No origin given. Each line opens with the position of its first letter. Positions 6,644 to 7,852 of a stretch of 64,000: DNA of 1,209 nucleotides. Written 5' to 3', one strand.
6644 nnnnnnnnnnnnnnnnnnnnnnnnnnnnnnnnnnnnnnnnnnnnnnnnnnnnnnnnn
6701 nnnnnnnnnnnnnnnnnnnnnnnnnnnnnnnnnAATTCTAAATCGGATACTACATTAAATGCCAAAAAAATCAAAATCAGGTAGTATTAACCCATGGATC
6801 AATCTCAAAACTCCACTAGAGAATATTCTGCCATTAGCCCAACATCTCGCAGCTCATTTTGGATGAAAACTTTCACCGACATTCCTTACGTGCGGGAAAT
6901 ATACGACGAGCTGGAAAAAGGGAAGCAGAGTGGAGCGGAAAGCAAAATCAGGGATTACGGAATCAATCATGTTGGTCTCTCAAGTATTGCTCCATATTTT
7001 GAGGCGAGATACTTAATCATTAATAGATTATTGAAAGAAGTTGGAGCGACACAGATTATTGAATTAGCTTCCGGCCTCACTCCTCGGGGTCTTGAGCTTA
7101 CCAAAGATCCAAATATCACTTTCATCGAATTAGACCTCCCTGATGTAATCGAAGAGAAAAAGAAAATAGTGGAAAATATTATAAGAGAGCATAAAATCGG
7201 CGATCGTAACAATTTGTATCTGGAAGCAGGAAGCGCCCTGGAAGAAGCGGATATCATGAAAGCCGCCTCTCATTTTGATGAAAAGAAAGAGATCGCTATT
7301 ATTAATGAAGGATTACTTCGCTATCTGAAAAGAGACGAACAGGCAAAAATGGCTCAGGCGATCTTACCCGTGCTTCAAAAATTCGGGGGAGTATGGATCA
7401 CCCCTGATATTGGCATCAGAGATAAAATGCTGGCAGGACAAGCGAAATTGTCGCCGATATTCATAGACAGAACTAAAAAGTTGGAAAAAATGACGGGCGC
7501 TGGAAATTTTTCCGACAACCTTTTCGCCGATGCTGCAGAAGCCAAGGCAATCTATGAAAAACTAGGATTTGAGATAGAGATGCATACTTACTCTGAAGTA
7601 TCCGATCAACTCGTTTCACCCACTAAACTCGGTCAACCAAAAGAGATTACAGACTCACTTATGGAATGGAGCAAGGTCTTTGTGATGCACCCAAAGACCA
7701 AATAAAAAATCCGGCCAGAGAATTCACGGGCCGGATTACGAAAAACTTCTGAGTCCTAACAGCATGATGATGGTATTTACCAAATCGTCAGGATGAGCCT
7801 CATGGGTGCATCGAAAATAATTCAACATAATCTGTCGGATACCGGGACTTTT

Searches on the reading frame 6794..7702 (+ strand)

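Call 56: search_protein_families(library=pfam, proteins=[window:6794-7702:+], max_evalue=0.0001)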
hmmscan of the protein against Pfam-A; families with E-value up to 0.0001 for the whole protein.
window:6794-7702:+ (303 aa): 1 family
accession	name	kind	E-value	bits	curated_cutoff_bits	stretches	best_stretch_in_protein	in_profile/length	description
PF04072.20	LCM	-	9.8e-11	42.3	22.3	1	67-190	63-186/187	Leucine carboxyl methyltransferase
